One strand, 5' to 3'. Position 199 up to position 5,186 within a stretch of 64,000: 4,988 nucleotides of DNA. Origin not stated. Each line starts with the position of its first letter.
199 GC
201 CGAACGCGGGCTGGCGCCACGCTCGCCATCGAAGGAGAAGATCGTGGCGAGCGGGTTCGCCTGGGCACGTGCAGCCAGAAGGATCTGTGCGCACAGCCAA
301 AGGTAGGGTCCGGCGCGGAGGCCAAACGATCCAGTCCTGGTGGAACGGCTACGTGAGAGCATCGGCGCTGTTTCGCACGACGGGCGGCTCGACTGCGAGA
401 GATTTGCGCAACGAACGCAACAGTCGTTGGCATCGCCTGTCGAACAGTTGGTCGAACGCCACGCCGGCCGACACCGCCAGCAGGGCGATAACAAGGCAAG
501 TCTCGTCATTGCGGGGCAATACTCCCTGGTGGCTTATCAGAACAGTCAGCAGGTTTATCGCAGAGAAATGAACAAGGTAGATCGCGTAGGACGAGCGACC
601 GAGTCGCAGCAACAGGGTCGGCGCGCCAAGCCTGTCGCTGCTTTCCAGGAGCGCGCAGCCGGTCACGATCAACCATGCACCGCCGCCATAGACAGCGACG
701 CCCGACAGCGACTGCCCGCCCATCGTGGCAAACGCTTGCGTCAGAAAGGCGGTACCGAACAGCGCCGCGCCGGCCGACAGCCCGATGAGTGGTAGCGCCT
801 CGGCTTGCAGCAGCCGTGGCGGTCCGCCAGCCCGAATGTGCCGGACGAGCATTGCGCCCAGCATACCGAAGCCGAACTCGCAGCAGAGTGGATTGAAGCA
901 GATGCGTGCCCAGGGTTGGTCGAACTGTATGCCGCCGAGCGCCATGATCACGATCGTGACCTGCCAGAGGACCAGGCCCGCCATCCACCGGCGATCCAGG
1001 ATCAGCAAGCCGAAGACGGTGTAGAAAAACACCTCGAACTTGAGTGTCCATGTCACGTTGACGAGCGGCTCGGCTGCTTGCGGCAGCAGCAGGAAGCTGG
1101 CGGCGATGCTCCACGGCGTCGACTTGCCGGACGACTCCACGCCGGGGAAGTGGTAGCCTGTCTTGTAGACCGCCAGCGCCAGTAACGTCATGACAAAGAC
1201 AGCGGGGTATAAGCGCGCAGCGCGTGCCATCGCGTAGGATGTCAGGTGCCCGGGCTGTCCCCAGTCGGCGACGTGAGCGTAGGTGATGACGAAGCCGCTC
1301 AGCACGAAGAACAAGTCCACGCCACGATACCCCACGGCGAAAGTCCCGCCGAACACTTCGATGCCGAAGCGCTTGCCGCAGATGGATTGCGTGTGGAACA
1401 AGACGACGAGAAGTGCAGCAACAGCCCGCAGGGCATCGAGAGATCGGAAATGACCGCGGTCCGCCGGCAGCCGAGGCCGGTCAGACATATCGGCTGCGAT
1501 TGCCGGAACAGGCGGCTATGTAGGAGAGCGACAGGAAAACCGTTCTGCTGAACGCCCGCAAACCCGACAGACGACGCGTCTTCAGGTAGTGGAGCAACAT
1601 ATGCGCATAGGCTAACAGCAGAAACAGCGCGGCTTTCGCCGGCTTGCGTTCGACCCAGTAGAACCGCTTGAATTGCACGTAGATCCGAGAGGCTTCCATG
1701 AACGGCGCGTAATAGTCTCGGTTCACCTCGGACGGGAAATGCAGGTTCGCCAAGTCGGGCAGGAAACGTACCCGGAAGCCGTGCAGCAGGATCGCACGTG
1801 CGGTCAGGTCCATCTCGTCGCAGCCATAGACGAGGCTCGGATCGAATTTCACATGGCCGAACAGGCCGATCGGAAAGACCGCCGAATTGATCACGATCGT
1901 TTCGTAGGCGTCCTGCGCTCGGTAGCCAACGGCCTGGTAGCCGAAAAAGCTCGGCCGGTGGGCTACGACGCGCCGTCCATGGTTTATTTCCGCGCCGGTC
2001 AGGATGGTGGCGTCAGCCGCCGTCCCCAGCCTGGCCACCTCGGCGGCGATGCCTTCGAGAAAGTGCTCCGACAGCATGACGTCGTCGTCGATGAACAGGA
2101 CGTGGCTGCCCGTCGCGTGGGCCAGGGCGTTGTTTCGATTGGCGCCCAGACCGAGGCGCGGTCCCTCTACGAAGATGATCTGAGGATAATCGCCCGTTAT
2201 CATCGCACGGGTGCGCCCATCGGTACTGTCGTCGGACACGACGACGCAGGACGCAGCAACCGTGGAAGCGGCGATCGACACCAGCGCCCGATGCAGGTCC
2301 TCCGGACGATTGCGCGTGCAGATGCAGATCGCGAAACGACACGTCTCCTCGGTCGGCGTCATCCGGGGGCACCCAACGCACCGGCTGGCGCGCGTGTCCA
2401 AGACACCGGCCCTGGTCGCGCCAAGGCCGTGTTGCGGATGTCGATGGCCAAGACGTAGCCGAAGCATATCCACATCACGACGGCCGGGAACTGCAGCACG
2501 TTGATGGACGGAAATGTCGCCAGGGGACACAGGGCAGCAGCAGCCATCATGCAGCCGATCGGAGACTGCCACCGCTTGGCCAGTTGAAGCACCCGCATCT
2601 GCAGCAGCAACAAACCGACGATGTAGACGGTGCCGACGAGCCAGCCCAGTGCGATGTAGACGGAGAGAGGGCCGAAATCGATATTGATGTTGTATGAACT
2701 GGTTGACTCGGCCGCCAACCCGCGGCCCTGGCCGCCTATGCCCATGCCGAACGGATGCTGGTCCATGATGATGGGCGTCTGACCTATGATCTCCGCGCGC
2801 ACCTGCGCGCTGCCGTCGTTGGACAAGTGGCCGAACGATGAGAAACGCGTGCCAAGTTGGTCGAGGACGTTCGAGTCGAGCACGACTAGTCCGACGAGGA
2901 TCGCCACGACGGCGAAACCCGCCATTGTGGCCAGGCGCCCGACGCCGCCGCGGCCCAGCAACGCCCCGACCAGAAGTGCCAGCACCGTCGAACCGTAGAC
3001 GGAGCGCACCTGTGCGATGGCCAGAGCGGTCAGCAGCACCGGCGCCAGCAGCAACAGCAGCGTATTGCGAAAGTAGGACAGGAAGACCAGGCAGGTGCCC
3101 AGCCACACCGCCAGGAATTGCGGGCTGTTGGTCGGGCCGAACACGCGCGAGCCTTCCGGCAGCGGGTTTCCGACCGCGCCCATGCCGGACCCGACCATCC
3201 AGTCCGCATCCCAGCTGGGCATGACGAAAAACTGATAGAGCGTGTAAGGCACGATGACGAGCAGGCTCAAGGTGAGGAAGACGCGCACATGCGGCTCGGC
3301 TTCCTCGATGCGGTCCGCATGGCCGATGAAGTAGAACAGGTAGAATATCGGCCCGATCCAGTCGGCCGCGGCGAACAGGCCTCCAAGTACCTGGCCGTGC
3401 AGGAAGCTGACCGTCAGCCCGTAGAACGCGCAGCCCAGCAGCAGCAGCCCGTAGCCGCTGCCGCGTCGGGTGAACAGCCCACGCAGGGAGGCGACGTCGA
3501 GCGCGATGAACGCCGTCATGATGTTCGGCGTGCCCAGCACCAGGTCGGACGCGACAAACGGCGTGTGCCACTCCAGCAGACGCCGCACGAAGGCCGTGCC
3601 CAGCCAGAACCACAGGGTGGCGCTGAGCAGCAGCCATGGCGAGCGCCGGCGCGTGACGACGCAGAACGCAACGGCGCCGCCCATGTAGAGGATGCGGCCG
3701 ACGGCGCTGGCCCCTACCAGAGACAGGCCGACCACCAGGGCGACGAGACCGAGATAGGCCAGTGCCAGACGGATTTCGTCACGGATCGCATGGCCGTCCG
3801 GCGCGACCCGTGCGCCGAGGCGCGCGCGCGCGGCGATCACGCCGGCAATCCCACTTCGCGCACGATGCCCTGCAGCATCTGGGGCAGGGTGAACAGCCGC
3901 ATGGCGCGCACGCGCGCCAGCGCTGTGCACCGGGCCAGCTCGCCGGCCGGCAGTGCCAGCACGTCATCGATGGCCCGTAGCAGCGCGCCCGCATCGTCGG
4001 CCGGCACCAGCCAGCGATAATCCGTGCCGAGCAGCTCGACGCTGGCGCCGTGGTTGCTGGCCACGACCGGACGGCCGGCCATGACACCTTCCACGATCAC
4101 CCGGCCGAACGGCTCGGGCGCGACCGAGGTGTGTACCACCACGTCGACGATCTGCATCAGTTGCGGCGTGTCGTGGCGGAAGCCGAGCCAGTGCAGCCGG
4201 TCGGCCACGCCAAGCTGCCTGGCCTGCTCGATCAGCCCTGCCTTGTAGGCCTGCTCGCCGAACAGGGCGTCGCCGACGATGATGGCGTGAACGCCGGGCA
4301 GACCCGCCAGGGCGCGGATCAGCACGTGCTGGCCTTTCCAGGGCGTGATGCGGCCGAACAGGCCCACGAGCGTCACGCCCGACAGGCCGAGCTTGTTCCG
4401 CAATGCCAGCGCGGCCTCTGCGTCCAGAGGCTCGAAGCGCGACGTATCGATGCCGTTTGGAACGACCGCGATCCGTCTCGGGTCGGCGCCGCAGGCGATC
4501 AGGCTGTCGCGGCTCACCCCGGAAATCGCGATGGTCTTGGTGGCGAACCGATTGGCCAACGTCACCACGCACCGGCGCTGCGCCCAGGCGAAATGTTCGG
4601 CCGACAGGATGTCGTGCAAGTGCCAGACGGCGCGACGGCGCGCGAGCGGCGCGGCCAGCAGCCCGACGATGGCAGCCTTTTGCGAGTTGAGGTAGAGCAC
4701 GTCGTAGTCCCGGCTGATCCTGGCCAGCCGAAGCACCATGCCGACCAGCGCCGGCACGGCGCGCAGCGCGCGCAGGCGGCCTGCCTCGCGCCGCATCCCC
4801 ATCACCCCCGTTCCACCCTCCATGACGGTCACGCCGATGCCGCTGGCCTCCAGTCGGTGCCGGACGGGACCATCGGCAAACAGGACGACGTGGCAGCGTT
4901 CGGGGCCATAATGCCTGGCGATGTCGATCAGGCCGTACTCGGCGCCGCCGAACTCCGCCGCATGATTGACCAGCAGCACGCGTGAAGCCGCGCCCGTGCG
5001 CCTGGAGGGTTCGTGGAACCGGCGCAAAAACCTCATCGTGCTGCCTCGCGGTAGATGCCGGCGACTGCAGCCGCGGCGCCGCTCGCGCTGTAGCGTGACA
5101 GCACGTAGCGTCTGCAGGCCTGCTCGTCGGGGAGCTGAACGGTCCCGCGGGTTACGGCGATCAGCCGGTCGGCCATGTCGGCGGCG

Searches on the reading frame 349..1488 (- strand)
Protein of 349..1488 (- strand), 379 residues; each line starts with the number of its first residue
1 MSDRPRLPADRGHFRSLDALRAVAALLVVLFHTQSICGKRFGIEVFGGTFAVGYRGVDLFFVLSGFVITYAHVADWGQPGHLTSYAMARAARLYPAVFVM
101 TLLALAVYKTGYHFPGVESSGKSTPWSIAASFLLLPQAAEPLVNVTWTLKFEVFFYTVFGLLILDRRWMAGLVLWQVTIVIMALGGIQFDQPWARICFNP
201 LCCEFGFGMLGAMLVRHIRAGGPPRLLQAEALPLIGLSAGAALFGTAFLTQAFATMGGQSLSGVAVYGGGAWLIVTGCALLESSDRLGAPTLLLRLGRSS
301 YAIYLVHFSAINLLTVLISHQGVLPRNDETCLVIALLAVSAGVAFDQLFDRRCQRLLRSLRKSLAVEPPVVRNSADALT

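Call 97: search_protein_families(library=pfam, proteins=[window:349-1488:-], max_evalue=0.01)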
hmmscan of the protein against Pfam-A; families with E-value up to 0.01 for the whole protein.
window:349-1488:- (379 aa): 2 families
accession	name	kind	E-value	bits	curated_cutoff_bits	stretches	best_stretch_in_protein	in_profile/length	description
PF01757.29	Acyl_transf_3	-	9.7e-30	104.2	31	1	15-344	2-321/326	Acyltransferase domain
PF07786.18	HGSNAT_cat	-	0.0041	17.1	22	0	15-112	3-98/222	Heparan-alpha-glucosaminide N-acetyltransferase, catalytic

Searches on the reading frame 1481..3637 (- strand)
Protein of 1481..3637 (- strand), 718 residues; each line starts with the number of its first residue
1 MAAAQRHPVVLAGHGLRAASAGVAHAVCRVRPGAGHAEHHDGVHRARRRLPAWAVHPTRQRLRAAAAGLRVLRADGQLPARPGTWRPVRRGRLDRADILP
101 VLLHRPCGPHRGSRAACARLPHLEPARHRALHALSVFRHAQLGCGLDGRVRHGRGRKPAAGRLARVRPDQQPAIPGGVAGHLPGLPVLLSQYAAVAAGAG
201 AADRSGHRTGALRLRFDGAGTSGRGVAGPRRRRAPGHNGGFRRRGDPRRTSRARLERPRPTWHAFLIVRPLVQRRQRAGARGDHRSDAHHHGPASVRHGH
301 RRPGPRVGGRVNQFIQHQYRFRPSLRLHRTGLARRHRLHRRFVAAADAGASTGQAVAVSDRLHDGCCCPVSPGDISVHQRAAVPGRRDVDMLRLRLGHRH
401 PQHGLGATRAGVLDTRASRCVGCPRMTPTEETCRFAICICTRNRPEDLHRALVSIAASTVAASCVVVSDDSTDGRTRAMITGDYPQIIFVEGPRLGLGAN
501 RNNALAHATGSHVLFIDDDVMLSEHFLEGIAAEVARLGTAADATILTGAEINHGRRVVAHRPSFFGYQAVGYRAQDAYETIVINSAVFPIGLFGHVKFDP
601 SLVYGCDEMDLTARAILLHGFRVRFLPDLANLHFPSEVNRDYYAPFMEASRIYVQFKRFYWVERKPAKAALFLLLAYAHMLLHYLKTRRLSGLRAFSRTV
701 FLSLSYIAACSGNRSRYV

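Call 97: search_protein_families(library=pfam, proteins=[window:1481-3637:-], max_evalue=0.01)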
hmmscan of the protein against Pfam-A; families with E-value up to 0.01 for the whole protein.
window:1481-3637:- (718 aa): 3 families
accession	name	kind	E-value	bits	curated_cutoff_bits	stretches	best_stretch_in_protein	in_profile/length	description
PF00535.33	Glycos_transf_2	-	1.7e-16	61.1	23.3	1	437-563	2-138/168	Glycosyl transferase family 2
PF13641.12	Glyco_tranf_2_3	-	7.4e-07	29.9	27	1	435-630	3-208/230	Glycosyltransferase like family 2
PF13632.12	Glyco_trans_2_3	-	0.00027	21.2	27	1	512-685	1-167/198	Glycosyl transferase family group 2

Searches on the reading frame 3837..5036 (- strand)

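Call 97: search_protein_families(library=pfam, proteins=[window:3837-5036:-], max_evalue=0.01)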
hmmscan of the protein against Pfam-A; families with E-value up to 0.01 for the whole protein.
window:3837-5036:- (399 aa): 4 families
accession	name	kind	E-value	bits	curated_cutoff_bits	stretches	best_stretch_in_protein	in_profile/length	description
PF00534.26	Glycos_transf_1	-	1e-25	90.7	26.4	1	221-367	15-162/172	Glycosyl transferases group 1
PF13692.12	Glyco_trans_1_4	-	3.5e-21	76.4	27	1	224-360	4-140/142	Glycosyl transferases group 1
PF13439.12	Glyco_transf_4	-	1.5e-17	64.6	28.5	1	29-200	1-170/170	Glycosyltransferase Family 4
PF13579.12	Glyco_trans_4_4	-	2.4e-13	51.2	29.7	1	30-195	1-158/158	Glycosyl transferase 4-like domain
